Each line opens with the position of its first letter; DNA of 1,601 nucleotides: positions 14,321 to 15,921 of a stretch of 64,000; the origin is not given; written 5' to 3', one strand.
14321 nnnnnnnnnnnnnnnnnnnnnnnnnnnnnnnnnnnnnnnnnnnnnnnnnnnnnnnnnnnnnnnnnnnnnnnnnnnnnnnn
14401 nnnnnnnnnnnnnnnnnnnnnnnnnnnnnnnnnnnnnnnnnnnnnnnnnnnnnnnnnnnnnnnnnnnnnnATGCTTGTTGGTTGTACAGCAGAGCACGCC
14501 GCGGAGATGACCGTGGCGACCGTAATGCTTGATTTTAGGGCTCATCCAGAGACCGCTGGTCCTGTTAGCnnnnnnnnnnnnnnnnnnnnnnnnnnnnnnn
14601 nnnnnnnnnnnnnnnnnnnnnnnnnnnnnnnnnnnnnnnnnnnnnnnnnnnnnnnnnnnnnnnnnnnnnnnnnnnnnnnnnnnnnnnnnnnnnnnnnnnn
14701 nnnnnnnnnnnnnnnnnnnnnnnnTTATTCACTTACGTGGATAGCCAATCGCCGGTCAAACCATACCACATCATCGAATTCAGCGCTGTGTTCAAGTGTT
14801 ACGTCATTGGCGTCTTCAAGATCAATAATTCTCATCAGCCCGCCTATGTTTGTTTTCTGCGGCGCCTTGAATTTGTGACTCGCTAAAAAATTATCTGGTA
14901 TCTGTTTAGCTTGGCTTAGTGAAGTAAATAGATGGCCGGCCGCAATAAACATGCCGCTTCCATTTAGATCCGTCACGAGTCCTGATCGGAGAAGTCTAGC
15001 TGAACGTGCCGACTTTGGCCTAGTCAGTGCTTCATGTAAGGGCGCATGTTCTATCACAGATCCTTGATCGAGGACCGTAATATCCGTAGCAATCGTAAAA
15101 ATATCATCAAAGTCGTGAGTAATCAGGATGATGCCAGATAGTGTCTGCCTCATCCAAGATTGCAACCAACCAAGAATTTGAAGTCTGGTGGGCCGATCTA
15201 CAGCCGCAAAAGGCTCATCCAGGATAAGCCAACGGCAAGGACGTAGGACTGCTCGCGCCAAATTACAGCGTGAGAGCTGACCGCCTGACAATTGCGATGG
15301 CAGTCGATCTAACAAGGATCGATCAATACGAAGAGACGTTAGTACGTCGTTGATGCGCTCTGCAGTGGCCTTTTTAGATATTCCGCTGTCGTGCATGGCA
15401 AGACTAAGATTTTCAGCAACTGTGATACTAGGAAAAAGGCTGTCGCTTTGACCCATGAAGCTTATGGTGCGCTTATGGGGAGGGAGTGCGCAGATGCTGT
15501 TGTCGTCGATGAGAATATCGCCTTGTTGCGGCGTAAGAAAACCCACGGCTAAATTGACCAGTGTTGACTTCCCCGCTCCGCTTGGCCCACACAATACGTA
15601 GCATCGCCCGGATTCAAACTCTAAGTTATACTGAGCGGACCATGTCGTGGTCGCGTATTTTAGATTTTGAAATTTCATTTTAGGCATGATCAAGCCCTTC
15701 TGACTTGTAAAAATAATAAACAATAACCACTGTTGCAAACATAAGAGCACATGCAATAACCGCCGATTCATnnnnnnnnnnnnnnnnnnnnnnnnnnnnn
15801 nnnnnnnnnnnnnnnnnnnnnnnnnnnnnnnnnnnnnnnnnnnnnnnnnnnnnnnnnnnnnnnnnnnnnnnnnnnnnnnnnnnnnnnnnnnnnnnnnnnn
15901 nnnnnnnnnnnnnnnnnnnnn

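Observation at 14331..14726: Promoter-to-terminator unit with no credible ORF between tRNA-Val and thiQ: candidate novel structured RNA (~360 nt)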

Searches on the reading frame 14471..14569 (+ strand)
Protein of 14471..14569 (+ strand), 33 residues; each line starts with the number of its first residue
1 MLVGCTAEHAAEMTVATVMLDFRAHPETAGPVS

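Call 25: find_related_loci(query=A2, collection=metagenome_contigs, flank=2500)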
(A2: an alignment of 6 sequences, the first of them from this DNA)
Query A2 (33 aa) in metagenome_contigs; peptide patterns used: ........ (x = any residue, [..] = any of these).
92 stretches matched a pattern; 5 encode a relative of the query (tblastn E <= 1e-3); 5 distinct loci.
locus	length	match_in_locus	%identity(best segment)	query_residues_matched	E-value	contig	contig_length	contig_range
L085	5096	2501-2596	97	1-32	4e-18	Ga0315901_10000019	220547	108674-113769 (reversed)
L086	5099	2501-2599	91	1-33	4e-18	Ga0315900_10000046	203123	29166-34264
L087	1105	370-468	73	1-33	1e-13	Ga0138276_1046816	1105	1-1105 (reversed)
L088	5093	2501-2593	74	1-31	4e-12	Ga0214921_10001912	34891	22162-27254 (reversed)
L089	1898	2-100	67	1-33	9e-12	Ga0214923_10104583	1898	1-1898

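Call 36: search_protein_families(library=ncbifam, proteins=[window:14471-14569:+], max_evalue=10)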
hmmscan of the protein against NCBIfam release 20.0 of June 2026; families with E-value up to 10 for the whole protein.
seq(33 aa): 0 families

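Call 37: search_protein_families(library=pfam, proteins=[window:14471-14569:+], max_evalue=10)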
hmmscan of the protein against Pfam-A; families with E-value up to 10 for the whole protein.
seq(33 aa): 0 families
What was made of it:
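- No NCBIfam or Pfam RiPP-precursor model matches (calls 36, 37).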

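Call 38: search_solved_structures(query=A2, max_evalue=10)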
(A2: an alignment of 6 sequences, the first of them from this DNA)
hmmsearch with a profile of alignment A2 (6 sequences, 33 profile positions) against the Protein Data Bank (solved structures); distinct sequences matched with E-value up to 10: 7.
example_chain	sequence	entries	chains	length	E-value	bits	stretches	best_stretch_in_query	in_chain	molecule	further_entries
4czv_A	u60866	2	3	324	0.46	14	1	22-33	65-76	PAB-DEPENDENT POLY(A)-SPECIFIC RIBONUCLEASE SUBUNIT PAN2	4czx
4czy_A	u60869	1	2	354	0.53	13.8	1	22-33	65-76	PAB-DEPENDENT POLY(A)-SPECIFIC RIBONUCLEASE SUBUNIT PAN2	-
2vyw_A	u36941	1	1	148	0.76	13.3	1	6-27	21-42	HEMOGLOBIN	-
2l4q_A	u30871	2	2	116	0.81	13.2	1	5-29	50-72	Thioredoxin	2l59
3nof_A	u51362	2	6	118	0.85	13.2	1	5-29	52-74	Thioredoxin TrxC | Thioredoxin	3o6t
2i1u_A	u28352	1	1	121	0.91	13.1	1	5-29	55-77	Thioredoxin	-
5wp4_A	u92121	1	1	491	2.2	11.8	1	8-24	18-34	Phosphoethanolamine N-methyltransferase 1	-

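Call 49: search_protein_representatives(alignment_id=A4)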
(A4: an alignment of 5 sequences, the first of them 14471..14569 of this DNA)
Query: 5 sequences, 33 profile positions. Proteins with E-value up to 0.001 (for the whole library): 10; up to 1e-10: 1; up to 1e-30: 0. The best 10 are listed.
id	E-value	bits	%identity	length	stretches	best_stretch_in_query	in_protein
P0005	1.9e-11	60.0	-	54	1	1-32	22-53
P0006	1.9e-10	56.7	-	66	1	7-32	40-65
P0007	2.0e-10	56.7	-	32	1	1-31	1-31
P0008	5.8e-10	55.2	-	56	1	1-32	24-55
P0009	4.8e-09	52.3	-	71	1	1-32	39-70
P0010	1.5e-08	50.7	-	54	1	4-32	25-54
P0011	1.9e-08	50.4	-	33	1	9-31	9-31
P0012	2.1e-05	40.7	-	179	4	23-32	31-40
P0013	3.1e-05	40.1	-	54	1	9-31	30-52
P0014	7.1e-04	35.7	-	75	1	7-32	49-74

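Call 52: find_homologous_proteins(query=A6, max_evalue=1)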
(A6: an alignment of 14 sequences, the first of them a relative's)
Query A6 (14 sequences) (71 aa, profile of the alignment): 35 proteins with E <= 1 among 8000 candidates.
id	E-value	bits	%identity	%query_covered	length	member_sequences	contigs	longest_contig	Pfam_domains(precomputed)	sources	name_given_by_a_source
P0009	9.4e-21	92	100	100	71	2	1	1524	-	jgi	jgi:hypothetical protein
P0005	1.9e-20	91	66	63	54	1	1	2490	-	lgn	-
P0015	3.3e-20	90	85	76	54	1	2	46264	-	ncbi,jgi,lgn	jgi:hypothetical protein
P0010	6.9e-20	89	57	62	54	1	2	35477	-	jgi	jgi:hypothetical protein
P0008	8.4e-20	89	70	75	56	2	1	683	-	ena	-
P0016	9.0e-20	88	72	55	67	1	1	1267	-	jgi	-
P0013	1.1e-18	85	71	39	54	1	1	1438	-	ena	-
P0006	1.2e-18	85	71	54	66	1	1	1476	-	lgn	-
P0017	5.0e-18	83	65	62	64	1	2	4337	-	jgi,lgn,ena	jgi:hypothetical protein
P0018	6.0e-18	83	74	97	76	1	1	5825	-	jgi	jgi:hypothetical protein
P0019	1.1e-17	82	48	100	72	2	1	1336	-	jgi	jgi:hypothetical protein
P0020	2.7e-17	81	71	54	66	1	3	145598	-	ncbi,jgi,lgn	jgi:hypothetical protein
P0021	2.7e-17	81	66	63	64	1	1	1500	-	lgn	-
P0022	3.2e-17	80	71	54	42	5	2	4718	-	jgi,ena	-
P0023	4.8e-17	80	62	70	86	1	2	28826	-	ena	-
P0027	3.4e-14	71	79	46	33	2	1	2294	-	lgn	-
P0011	7.8e-13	66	91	32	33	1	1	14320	-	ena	-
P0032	5.0e-11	60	58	46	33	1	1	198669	-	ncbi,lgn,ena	-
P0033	7.8e-11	60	58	46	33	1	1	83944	-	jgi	jgi:hypothetical protein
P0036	2.8e-2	32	69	23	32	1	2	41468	-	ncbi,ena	-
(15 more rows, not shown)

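Call 55: find_encoding_contigs(protein=P0032, flank=4000, max_places=3)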
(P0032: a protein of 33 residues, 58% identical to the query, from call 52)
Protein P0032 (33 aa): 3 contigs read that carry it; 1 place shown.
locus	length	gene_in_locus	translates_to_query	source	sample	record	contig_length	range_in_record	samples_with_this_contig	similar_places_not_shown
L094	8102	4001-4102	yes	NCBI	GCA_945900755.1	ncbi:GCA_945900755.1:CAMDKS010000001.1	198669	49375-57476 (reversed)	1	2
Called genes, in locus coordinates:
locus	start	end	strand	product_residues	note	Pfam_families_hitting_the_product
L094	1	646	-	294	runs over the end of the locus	PF05891:Methyltransf_PK (weak), PF13489:Methyltransf_23 (weak), PF13847:Methyltransf_31, PF08241:Methyltransf_11, PF08242:Methyltransf_12, PF13649:Methyltransf_25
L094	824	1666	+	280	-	PF19795:DUF6279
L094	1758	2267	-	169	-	PF13424:TPR_12 (faint), PF13428:TPR_14 (faint), PF00515:TPR_1 (faint), PF07719:TPR_2 (faint), PF13432:TPR_16 (faint), PF13176:TPR_7 (faint), PF13181:TPR_8 (faint)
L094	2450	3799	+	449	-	PF01134:GIDA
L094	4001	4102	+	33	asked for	-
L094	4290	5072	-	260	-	PF00121:TIM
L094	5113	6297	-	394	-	PF00162:PGK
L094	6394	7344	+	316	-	PF02951:GSH-S_N, PF02955:GSH-S_ATP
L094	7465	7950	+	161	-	PF00254:FKBP_C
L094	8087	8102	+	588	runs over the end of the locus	PF01411:tRNA-synt_2c, PF07973:tRNA_SAD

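Call 56: find_encoding_contigs(protein=P0033, flank=4000, max_places=3)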
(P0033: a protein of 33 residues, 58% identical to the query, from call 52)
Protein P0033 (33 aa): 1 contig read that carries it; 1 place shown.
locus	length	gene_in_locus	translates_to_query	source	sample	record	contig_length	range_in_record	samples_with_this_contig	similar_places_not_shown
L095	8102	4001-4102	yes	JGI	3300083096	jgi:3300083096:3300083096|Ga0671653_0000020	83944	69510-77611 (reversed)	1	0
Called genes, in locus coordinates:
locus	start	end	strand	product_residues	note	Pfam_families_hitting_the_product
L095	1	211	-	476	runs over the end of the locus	PF00224:PK, PF02887:PK_C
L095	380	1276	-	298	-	PF02666:PS_Dcarbxylase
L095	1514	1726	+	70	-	-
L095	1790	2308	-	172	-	PF13424:TPR_12 (faint), PF13432:TPR_16 (faint), PF13428:TPR_14 (faint), PF00515:TPR_1 (faint), PF07719:TPR_2 (faint), PF13181:TPR_8 (faint)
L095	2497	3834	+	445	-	PF01134:GIDA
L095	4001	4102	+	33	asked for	-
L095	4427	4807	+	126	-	PF07366:SnoaL, PF12680:SnoaL_2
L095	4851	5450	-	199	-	PF05050:Methyltransf_21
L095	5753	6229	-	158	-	-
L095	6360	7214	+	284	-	PF14394:DUF4423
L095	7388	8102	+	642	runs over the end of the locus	PF09826:Beta_propel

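Call 57: find_encoding_contigs(protein=P0015, flank=4000, max_places=3)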
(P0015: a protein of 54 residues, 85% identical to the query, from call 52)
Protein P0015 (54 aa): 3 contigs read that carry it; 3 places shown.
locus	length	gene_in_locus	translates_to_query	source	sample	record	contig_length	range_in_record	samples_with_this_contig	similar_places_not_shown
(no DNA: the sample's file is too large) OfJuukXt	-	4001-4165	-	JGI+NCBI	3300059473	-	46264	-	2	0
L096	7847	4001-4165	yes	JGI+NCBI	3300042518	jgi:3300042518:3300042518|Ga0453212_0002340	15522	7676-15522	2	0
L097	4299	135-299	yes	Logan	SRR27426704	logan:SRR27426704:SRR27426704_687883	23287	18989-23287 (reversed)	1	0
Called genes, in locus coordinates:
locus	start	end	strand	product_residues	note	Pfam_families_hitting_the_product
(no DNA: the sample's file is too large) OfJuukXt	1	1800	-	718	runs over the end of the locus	PF24421:Ig_J (faint)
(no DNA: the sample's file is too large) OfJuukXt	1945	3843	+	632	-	PF02743:dCache_1, PF00672:HAMP (weak), PF00211:Guanylate_cyc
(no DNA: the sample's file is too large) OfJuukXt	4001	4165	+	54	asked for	-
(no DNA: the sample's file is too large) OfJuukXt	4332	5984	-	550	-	-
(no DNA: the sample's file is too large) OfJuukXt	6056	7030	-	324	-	PF00005:ABC_tran, PF13304:AAA_21 (faint)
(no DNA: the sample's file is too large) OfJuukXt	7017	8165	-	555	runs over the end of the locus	PF00528:BPD_transp_1 (weak)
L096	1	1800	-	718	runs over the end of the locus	PF24421:Ig_J (faint)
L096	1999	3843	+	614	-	PF02743:dCache_1, PF00672:HAMP (weak), PF00211:Guanylate_cyc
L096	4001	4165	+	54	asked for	-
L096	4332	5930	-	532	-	-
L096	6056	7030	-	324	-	PF00005:ABC_tran, PF13304:AAA_21 (faint)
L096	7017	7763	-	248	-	-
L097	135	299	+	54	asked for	-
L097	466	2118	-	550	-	-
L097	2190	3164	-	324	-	PF00005:ABC_tran, PF13304:AAA_21 (faint)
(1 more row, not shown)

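Call 62: find_encoding_contigs(protein=P0010, flank=4000, max_places=2)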
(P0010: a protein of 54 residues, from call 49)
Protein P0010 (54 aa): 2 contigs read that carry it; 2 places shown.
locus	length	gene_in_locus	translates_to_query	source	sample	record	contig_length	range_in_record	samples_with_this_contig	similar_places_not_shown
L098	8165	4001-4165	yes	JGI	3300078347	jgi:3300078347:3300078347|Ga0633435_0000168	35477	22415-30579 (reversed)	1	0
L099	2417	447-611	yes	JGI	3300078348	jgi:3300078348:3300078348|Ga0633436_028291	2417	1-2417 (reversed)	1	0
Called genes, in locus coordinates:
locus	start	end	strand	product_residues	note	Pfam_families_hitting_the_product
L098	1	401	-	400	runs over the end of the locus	-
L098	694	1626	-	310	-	PF08032:SpoU_sub_bind, PF00588:SpoU_methylase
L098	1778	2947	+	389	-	PF17785:PUA_3, PF10672:Methyltrans_SAM, PF05175:MTS (weak), PF06325:PrmA, PF01728:FtsJ, PF13489:Methyltransf_23 (weak), PF13649:Methyltransf_25, PF13847:Methyltransf_31, +1 more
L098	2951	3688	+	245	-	PF10294:Methyltransf_16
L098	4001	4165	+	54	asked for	-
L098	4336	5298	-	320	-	PF00005:ABC_tran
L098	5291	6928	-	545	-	PF00528:BPD_transp_1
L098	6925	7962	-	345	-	PF01547:SBP_bac_1, PF13531:SBP_bac_11, PF13416:SBP_bac_8, PF13343:SBP_bac_6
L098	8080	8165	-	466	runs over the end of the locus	PF01077:NIR_SIR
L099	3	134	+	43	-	?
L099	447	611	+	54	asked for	-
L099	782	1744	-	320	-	PF00005:ABC_tran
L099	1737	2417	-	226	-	?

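Call 63: find_encoding_contigs(protein=P0011, flank=4000, max_places=2)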
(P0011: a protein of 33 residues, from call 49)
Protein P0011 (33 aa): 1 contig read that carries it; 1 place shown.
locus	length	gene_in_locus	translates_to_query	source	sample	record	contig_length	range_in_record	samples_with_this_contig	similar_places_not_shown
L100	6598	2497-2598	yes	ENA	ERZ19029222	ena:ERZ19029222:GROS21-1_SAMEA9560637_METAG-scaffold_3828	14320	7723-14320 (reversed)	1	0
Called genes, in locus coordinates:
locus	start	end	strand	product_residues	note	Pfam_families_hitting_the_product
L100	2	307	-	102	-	?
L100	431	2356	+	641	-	PF02743:dCache_1, PF00672:HAMP (weak), PF00211:Guanylate_cyc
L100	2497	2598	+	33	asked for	-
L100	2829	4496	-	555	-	-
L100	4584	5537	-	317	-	PF00005:ABC_tran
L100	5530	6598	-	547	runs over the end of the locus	PF00528:BPD_transp_1 (weak)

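Call 64: find_encoding_contigs(protein=P0036, flank=4000, max_places=2)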
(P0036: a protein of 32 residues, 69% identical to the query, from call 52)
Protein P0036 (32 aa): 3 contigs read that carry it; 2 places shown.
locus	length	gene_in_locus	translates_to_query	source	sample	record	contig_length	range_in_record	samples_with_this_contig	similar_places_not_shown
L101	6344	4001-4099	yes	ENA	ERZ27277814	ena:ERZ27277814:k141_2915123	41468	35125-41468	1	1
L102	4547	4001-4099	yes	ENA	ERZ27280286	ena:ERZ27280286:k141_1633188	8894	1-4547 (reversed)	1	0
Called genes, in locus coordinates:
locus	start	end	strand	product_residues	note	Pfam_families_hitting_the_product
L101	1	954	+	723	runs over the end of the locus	PF04055:Radical_SAM, PF19288:CofH_C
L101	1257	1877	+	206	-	PF09335:VTT_dom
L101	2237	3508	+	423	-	PF01610:DDE_Tnp_ISL3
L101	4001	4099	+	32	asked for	-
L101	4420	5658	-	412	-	PF13173:AAA_14, PF13635:DUF4143 (weak)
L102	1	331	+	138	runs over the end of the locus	-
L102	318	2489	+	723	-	PF04055:Radical_SAM, PF19288:CofH_C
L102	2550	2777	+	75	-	-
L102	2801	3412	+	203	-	PF09335:VTT_dom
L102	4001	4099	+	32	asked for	-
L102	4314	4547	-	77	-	?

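Call 79: find_encoding_contigs(protein=P0027, flank=2500, max_places=3)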
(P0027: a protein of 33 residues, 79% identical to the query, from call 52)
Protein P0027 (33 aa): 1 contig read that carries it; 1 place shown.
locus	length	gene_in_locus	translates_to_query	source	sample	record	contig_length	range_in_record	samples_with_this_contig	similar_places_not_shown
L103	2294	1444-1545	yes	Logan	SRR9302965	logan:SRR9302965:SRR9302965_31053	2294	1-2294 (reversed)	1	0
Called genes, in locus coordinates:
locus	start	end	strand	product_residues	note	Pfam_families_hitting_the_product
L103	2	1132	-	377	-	?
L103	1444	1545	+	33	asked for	-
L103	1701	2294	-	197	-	?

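Call 91: search_protein_families(library=padloc, proteins=[window:14471-14569:+], max_evalue=10)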
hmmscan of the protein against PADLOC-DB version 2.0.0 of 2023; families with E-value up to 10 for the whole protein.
seq(33 aa): 0 families

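Call 92: search_protein_families(library=phrogs, proteins=[window:14471-14569:+], max_evalue=10)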
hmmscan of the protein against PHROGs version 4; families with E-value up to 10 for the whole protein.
seq(33 aa): 0 families
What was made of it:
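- Tried and rejected: No PHROGs or PADLOC match (calls 91, 92).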

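Call 96: search_dna_similar(query=window:14471-14569:+, collection=plasmids, mode=protein, max_evalue=1, max_rows=10)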
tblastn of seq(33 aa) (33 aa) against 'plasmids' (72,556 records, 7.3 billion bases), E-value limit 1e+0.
No match.

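Call 103: find_related_loci(query=A2, collection=viral_contigs, flank=2000)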
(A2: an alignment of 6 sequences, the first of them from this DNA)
Query A2 (33 aa) in viral_contigs; peptide patterns used: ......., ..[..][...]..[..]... (x = any residue, [..] = any of these).
22 stretches matched a pattern, but none encodes a relative of the query by tblastn (E <= 1e-3).
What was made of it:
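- Tried and rejected: No hit in plasmids (call 96) or IMG/VR (call 103).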

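Call 104: predict_structure(alignment_id=A11)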
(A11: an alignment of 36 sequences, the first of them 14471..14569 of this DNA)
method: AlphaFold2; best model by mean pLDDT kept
length: 33 residues; sequences in the alignment: 36
mean_pLDDT: 80.2   pTM: 0.42
mean pLDDT of the five models: 80.2, 79.7, 75.2, 72.7, 71.1
residues with pLDDT >= 90: 3; 70-90: 24; 50-70: 6; < 50: 0
segments of 3 or more residues with pLDDT < 50: none
pLDDT, mean of each block of 10 residues (from residue 1): 73 89 84 63
secondary structure, 60 per line:
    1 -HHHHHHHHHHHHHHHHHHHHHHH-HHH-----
elements in order: H2-24
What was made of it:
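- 14471..14572 (+): Small ORF of 33 codons plus TGA: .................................. AF2 (call 104): helix 2-24 plus a C-terminal tail, mean pLDDT 80.
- Tried and rejected: Not run, because a single 24-residue helix carries no fold information (call 104).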

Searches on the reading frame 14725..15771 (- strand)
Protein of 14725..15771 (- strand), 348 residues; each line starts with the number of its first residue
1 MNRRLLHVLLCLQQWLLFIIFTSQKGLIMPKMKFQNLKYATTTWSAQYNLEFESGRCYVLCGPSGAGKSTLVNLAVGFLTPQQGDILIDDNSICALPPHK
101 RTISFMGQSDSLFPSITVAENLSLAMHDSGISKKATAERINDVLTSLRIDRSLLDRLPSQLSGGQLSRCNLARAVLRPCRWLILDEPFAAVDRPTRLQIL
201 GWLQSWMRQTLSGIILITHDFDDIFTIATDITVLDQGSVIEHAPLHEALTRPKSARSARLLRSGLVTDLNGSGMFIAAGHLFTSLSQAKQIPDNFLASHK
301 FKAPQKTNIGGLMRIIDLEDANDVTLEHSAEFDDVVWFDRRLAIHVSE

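Call 11: search_protein_families(library=pfam, proteins=[window:14725-15771:-], max_evalue=0.1)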
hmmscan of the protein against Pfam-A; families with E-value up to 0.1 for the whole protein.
window:14725-15771:- (348 aa): 11 families
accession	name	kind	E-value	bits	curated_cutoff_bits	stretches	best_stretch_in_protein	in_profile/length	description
PF00005.33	ABC_tran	-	5.8e-29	101.9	25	1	48-189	4-137/137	ABC transporter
PF03193.22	RsgA_GTPase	-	0.00015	22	30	1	54-77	105-128/174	RsgA GTPase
PF13401.12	AAA_22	-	0.00058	20.6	27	1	54-101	4-45/130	AAA domain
PF13555.12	AAA_29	-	0.00067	19.8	27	1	50-83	17-50/61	P-loop containing region of AAA domain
PF13304.12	AAA_21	-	0.0043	17.6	27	0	153-220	230-299/304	AAA domain, putative AbiEii toxin, Type IV TA system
PF03215.21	Rad17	-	0.012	16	23.8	1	22-81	16-71/186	Rad17 P-loop domain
PF13191.12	AAA_16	-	0.029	15.3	32.6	1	54-76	23-45/167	AAA ATPase domain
PF19044.6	P-loop_TraG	-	0.043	12.9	25.8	0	54-88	28-62/413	TraG P-loop domain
PF13476.12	AAA_23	-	0.044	14.9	27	1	49-73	14-37/201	AAA domain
PF06414.18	Zeta_toxin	-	0.052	13.4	22.3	1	52-103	13-64/199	Zeta toxin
PF13671.12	AAA_33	-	0.053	14.3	27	0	59-73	3-17/143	AAA domain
